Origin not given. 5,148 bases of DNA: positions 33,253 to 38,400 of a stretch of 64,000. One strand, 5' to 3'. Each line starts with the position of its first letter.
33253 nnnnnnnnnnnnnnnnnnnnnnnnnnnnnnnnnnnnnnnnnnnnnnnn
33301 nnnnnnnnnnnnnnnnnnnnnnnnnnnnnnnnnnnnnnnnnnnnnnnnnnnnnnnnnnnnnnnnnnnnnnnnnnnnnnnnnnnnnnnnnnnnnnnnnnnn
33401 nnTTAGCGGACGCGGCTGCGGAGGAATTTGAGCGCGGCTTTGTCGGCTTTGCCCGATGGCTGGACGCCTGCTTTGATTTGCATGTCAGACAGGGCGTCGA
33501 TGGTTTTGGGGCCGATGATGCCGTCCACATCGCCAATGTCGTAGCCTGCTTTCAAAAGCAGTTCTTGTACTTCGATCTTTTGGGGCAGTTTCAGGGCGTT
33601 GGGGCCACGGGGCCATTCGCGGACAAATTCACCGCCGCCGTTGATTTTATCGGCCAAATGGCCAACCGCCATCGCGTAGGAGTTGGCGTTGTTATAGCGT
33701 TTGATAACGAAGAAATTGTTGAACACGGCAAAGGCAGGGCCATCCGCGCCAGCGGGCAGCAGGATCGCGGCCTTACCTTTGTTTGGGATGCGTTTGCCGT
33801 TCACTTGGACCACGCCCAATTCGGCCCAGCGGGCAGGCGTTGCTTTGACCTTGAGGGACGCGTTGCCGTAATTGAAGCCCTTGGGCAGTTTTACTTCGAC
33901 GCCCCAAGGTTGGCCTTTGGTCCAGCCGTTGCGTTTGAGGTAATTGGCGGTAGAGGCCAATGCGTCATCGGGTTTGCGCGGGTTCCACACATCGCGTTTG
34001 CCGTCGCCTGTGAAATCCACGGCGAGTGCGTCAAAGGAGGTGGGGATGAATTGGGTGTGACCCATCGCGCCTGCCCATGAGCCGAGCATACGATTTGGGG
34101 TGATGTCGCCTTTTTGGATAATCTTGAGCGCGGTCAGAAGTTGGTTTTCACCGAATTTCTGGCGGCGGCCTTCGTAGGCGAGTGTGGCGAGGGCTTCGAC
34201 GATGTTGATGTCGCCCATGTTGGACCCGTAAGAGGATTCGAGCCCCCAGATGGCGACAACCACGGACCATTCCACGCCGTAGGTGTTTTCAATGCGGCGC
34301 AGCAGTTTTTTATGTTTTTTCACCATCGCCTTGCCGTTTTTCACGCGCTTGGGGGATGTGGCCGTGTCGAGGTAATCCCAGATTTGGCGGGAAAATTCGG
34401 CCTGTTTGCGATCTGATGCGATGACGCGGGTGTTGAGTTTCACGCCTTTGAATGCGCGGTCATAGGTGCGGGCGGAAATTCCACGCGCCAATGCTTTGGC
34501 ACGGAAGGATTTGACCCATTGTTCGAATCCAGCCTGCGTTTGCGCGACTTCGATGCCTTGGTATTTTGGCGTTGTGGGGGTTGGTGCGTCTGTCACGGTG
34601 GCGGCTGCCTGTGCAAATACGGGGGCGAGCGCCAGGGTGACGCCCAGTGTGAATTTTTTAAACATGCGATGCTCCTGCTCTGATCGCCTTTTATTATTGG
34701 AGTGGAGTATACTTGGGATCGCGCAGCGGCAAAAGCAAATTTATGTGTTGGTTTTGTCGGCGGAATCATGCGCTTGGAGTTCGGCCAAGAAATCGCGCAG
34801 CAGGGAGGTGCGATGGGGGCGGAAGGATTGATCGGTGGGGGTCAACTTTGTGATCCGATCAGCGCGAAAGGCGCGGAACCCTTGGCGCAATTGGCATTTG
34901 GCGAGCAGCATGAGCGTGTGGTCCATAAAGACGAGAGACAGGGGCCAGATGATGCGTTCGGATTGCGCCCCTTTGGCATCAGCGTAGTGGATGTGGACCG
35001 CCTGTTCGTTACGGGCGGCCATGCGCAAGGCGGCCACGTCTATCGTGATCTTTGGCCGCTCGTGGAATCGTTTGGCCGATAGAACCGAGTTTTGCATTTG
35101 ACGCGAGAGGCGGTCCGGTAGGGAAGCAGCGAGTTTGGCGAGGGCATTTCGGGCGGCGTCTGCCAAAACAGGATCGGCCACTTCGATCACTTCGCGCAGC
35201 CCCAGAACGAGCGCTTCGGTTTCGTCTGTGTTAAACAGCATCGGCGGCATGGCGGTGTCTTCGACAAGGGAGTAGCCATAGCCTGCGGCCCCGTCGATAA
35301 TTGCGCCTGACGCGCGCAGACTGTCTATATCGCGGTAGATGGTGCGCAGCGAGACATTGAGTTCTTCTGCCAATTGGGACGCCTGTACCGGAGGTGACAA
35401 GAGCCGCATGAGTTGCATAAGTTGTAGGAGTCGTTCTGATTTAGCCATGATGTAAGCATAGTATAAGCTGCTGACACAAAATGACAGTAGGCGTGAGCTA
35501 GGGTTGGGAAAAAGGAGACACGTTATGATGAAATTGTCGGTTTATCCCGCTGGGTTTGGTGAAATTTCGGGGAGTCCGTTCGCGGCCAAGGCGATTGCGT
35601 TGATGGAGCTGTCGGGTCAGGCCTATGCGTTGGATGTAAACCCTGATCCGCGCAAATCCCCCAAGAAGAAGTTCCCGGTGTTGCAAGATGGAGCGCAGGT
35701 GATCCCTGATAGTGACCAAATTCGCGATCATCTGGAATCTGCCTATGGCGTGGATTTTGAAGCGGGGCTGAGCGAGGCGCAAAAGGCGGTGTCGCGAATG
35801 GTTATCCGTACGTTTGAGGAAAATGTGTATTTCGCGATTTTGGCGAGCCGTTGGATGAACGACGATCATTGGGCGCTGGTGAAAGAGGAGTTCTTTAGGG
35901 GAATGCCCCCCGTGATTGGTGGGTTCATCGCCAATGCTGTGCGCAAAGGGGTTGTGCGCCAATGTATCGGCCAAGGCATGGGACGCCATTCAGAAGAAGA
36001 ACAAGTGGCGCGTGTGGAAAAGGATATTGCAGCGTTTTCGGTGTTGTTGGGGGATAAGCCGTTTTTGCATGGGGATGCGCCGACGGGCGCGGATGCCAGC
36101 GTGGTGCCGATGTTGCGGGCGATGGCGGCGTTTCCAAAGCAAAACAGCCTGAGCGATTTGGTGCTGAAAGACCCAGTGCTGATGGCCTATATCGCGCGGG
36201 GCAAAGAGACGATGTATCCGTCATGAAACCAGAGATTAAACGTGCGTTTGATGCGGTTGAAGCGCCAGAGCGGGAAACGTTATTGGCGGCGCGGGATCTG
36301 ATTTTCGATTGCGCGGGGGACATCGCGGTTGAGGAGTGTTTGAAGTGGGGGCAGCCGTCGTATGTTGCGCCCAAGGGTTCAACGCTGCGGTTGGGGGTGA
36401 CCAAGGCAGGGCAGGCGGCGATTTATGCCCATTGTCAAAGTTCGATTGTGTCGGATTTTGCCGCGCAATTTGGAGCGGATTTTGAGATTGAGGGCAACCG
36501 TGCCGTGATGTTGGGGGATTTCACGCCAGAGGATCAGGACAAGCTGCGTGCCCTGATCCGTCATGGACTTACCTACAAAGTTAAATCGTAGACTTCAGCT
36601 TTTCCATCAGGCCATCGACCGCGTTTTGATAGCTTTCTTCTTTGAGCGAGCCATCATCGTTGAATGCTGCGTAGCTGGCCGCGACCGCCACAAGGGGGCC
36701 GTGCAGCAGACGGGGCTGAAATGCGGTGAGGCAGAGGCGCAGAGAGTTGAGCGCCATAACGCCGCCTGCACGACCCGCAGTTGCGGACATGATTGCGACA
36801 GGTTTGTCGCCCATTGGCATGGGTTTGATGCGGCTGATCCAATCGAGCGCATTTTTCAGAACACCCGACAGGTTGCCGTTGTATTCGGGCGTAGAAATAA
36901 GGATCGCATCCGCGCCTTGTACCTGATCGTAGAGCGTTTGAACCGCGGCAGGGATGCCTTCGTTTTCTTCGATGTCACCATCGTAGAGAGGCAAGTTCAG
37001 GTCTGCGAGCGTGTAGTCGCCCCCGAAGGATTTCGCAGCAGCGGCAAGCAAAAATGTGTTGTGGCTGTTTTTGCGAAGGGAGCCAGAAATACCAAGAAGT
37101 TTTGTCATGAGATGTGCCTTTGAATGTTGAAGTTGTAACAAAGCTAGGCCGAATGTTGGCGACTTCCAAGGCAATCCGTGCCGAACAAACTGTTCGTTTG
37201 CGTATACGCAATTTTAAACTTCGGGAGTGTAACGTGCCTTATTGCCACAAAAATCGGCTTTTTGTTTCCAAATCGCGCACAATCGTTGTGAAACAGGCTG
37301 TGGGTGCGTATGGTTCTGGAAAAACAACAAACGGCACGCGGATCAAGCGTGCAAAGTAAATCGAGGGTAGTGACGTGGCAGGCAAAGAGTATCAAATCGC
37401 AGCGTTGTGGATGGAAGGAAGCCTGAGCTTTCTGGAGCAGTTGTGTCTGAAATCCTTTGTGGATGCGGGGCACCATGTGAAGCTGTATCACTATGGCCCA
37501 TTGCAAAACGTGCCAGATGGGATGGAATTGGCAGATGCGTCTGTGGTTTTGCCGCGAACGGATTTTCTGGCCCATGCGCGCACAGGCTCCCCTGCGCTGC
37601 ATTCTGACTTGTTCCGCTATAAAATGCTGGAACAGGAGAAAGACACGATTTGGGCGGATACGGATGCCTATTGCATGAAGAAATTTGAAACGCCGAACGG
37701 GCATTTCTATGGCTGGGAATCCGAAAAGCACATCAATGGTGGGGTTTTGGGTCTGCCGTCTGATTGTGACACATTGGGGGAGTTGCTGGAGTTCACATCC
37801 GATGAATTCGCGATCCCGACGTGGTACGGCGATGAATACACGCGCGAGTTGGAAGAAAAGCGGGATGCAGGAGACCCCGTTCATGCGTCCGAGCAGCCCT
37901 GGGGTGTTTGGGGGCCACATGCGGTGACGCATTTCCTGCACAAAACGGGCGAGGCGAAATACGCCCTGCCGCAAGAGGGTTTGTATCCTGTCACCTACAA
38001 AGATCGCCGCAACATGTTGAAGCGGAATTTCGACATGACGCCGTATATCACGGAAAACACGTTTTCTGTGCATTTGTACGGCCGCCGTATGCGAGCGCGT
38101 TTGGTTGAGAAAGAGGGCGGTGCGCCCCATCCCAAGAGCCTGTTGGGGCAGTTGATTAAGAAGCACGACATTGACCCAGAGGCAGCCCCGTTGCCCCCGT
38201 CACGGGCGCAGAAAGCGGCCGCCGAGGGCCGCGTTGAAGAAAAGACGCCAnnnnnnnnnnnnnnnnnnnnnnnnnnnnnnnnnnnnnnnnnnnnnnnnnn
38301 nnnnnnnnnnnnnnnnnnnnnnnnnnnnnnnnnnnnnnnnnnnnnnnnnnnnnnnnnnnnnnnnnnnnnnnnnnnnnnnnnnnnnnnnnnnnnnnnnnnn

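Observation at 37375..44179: Compact five-gene cluster of soluble glycosyltransferases, a methyltransferase, a sulfotransferase-like protein and a hydrolase-like protein with no export machinery: candidate undescribed cytoplasmic glycosylation or glycan-tailoring system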

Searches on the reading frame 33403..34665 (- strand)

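Call 7: search_protein_families(library=pfam, proteins=[window:33403-34665:-], max_evalue=0.001)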
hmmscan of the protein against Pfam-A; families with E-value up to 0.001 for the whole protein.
window:33403-34665:- (420 aa): 3 families
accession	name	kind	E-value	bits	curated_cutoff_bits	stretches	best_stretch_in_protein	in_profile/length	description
PF13406.11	SLT_2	-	1.9e-115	385.5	24.3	1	47-339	2-292/292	Transglycosylase SLT domain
PF01471.23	PG_binding_1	-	9.1e-10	39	23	1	365-415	7-57/57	Putative peptidoglycan binding domain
PF09374.15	PG_binding_3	-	0.00019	22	24.6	1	366-393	6-32/76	Predicted Peptidoglycan domain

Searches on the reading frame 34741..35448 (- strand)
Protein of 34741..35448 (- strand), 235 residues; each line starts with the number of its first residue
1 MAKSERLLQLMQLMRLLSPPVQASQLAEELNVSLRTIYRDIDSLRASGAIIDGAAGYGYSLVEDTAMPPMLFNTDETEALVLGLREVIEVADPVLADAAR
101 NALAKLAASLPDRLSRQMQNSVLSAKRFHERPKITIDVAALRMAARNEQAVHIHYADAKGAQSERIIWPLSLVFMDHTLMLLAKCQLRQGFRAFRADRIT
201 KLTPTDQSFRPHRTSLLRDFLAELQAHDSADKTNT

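Call 7: search_protein_families(library=pfam, proteins=[window:34741-35448:-], max_evalue=0.001)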
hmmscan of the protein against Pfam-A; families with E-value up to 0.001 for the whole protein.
window:34741-35448:- (235 aa): 4 families
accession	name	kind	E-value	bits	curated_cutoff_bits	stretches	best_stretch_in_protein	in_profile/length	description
PF08279.18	HTH_11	-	1.5e-16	60.4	25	1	6-59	1-54/55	HTH domain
PF13280.12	WYL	-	2.2e-14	53.7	21.8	1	139-203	4-69/70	WYL domain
PF19187.6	HTH_PafC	-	6.3e-06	26.5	32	1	6-107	5-114/115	PafC helix-turn-helix domain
PF02796.21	HTH_7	-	0.0005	20.6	23.8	1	11-39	12-40/45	Helix-turn-helix domain of resolvase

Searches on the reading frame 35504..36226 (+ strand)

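Call 7: search_protein_families(library=pfam, proteins=[window:35504-36226:+], max_evalue=0.001)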
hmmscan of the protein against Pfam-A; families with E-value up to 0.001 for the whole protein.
window:35504-36226:+ (240 aa): 6 families
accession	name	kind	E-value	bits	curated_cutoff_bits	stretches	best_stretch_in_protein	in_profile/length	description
PF17172.10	GST_N_4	-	8.2e-18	65.4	30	1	25-121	1-98/99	Glutathione S-transferase N-terminal domain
PF10568.15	Tom37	-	1.2e-11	45.5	25.1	1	29-131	3-107/124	Outer mitochondrial membrane transport complex protein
PF13417.12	GST_N_3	-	3.1e-09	37.5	22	1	22-82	5-72/75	Glutathione S-transferase, N-terminal domain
PF17171.9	GST_C_6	-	1.1e-08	35.1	28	1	172-232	2-63/64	Glutathione S-transferase, C-terminal domain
PF13410.11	GST_C_2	-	2.1e-08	34.6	24.9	1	165-232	5-69/69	Glutathione S-transferase, C-terminal domain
PF13409.12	GST_N_2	-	3e-05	25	25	1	24-79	2-69/70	Glutathione S-transferase, N-terminal domain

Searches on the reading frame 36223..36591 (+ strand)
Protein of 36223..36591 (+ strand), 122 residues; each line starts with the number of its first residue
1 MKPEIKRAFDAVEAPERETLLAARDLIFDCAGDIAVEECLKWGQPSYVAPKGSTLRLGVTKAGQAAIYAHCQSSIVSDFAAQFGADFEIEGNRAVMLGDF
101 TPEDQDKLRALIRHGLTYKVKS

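Call 7: search_protein_families(library=pfam, proteins=[window:36223-36591:+], max_evalue=0.001)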
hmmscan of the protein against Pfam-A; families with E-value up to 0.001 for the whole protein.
window:36223-36591:+ (122 aa): 1 family
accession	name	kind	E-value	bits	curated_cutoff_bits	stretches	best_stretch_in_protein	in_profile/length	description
PF08818.16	DUF1801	-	8.5e-06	26.5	27.2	1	17-114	2-83/85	Domain of unknown function (DU1801)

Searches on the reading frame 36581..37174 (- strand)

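Call 30: search_protein_families(library=pfam, proteins=[window:36581-37174:-], max_evalue=10)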
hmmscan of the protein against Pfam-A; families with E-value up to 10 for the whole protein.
window:36581-37174:- (197 aa): 2 families
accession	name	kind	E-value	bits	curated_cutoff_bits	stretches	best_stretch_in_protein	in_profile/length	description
PF03358.20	FMN_red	-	4.6e-37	127.4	24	1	24-164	1-147/152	NADPH-dependent FMN reductase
PF02525.22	Flavodoxin_2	-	1.4e-05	25.4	27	1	25-115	2-105/198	Flavodoxin-like fold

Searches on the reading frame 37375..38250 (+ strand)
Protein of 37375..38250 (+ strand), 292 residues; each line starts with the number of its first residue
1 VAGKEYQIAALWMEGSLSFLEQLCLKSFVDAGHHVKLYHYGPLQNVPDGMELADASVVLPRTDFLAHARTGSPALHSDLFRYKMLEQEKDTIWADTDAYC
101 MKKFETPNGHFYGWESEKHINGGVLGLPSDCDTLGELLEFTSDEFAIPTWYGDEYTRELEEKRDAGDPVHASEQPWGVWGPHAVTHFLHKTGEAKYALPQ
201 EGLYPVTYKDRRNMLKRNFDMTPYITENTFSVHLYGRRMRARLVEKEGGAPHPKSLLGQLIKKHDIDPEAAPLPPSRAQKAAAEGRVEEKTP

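Call 30: search_protein_families(library=pfam, proteins=[window:37375-38250:+], max_evalue=10)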
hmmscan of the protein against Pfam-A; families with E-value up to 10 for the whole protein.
window:37375-38250:+ (292 aa): 1 family
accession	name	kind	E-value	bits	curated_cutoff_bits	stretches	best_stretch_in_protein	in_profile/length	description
PF15210.11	SFTA2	-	0.26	11.6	27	1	17-46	26-55/59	Surfactant-associated protein 2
